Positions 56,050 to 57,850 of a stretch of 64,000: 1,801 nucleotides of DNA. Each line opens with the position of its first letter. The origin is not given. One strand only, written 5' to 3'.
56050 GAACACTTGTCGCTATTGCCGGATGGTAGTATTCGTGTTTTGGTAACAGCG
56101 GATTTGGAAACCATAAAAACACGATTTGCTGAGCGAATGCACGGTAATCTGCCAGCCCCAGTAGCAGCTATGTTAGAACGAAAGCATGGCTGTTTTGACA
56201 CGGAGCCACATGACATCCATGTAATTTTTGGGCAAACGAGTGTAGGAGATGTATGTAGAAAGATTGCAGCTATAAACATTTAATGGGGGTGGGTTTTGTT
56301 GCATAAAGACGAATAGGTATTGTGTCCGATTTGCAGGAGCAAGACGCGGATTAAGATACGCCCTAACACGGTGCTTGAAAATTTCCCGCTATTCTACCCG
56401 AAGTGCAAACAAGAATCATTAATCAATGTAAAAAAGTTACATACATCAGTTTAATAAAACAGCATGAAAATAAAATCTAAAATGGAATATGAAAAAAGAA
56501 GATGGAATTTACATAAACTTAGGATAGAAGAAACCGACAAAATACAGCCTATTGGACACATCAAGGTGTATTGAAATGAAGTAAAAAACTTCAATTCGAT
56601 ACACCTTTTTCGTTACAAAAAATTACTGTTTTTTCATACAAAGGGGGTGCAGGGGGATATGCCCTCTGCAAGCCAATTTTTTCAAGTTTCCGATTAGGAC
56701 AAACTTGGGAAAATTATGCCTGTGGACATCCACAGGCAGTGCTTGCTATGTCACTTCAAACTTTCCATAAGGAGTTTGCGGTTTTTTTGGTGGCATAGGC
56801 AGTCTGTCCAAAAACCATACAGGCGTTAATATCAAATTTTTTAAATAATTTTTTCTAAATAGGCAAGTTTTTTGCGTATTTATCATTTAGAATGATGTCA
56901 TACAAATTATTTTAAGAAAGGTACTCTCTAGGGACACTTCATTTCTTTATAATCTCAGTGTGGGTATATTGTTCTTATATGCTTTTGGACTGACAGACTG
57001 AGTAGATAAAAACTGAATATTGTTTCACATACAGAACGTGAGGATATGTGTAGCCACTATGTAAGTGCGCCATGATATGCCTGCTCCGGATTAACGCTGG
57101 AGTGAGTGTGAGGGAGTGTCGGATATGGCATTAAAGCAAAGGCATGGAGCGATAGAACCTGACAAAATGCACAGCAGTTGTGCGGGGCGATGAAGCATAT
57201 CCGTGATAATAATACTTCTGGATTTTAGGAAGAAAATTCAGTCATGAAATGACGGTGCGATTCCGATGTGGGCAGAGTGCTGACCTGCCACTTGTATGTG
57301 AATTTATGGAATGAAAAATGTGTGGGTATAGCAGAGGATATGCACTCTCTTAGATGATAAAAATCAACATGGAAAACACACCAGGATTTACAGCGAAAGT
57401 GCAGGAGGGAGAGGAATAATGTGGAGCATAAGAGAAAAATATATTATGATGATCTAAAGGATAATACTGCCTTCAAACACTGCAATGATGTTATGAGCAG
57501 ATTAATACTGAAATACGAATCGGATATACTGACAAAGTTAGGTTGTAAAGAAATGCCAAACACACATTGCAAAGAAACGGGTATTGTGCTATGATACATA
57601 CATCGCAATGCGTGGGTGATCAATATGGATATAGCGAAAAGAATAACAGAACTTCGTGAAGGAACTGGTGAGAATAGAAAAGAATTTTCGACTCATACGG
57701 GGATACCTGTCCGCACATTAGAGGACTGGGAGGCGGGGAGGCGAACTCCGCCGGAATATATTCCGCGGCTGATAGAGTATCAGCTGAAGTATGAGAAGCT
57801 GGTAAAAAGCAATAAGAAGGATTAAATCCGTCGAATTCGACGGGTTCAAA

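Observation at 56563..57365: Second copy of the noncoding module in a different gene context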

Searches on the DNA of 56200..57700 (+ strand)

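Call 7: search_rna_families(source=window, start=56200, end=57700, threshold=evalue, max_evalue=10, show_alignments=2)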
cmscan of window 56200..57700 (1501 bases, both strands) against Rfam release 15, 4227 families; matches with E-value up to 10: 6.
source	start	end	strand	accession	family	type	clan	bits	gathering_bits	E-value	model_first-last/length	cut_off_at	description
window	57404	57481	+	RF01179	snoU83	Gene; snRNA; snoRNA; CD-box;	-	18.1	50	8.2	1-84/84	no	Small nucleolar RNA U83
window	56988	57210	+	RF03077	RT-2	Gene; sRNA;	-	16.6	40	0.34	1-222/222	no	RT-2 RNA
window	56539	56634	-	RF04128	MIR8562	Gene; miRNA;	-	15.8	211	5.6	71-172/242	no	MIR8562 microRNA precursor family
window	56589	56683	-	RF02937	Clostridiales-2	Gene; sRNA;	-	14.6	58.6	3.9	1-82/82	no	Clostridiales-2 RNA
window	56635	56712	+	RF02937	Clostridiales-2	Gene; sRNA;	-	13.9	58.6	6.2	1-82/82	no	Clostridiales-2 RNA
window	56564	56604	-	RF02616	SSRC8_2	Gene; sRNA;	-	11.8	72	1.9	1-281/281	no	Streptococcus sRNA 8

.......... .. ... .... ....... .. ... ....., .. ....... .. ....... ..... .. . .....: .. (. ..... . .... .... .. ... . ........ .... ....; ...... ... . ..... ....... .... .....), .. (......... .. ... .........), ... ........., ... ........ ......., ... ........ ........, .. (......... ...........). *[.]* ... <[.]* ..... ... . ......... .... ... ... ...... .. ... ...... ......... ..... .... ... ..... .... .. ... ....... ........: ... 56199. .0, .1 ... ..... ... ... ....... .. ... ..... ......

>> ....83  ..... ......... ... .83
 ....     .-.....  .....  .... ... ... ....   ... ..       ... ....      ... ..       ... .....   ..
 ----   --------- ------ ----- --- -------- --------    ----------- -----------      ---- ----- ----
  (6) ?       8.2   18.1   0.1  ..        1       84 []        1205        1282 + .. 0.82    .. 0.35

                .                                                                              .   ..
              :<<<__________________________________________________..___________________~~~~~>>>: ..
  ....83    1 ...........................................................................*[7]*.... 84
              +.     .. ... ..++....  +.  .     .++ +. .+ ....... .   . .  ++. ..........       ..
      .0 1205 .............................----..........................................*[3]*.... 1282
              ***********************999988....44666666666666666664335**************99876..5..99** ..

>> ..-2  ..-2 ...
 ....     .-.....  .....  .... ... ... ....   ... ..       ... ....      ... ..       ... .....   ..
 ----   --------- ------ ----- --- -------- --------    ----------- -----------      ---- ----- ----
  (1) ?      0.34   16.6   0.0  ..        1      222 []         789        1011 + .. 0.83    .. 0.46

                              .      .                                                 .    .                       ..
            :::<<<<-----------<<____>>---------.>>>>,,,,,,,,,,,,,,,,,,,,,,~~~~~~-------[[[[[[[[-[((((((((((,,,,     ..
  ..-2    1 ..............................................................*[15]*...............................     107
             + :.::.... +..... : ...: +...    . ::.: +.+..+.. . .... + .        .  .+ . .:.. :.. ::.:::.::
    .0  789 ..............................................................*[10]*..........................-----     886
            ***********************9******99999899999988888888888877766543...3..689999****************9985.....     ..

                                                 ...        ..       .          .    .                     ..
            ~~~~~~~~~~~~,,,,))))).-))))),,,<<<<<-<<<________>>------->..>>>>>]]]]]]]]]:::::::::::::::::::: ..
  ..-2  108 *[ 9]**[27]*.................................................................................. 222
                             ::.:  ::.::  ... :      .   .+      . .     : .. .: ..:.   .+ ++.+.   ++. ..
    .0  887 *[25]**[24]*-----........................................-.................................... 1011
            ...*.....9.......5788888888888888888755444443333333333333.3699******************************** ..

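Call 13: search_dna_similar(query=window:56600-57420:+, collection=plasmids, mode=distant, max_rows=30)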
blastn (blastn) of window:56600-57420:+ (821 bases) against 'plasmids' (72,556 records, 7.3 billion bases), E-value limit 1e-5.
No match.

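Call 14: search_dna_similar(query=window:56600-57420:+, collection=phages, mode=distant, max_rows=30)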
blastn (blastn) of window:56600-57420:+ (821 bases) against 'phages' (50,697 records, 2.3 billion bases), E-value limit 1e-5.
No match.

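Call 94: search_rna_families(source=window, start=57185, end=57300, threshold=evalue, max_evalue=10, show_alignments=1)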
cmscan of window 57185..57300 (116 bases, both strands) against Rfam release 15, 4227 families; matches with E-value up to 10: 3.
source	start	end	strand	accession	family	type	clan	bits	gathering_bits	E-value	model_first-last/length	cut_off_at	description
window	57206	57269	+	RF02913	pemK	Cis-reg;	-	34.6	34.8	3e-05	1-61/61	no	pemK RNA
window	57196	57225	+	RF01646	ceN63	Gene; snRNA; snoRNA; CD-box;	-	13.8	65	2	1-69/69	no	Caenorhabditis snoRNA ceN63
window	57208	57240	-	RF00202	snoR66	Gene; snRNA; snoRNA; CD-box;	-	11.6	43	6.9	31-67/76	no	Small nucleolar RNA R66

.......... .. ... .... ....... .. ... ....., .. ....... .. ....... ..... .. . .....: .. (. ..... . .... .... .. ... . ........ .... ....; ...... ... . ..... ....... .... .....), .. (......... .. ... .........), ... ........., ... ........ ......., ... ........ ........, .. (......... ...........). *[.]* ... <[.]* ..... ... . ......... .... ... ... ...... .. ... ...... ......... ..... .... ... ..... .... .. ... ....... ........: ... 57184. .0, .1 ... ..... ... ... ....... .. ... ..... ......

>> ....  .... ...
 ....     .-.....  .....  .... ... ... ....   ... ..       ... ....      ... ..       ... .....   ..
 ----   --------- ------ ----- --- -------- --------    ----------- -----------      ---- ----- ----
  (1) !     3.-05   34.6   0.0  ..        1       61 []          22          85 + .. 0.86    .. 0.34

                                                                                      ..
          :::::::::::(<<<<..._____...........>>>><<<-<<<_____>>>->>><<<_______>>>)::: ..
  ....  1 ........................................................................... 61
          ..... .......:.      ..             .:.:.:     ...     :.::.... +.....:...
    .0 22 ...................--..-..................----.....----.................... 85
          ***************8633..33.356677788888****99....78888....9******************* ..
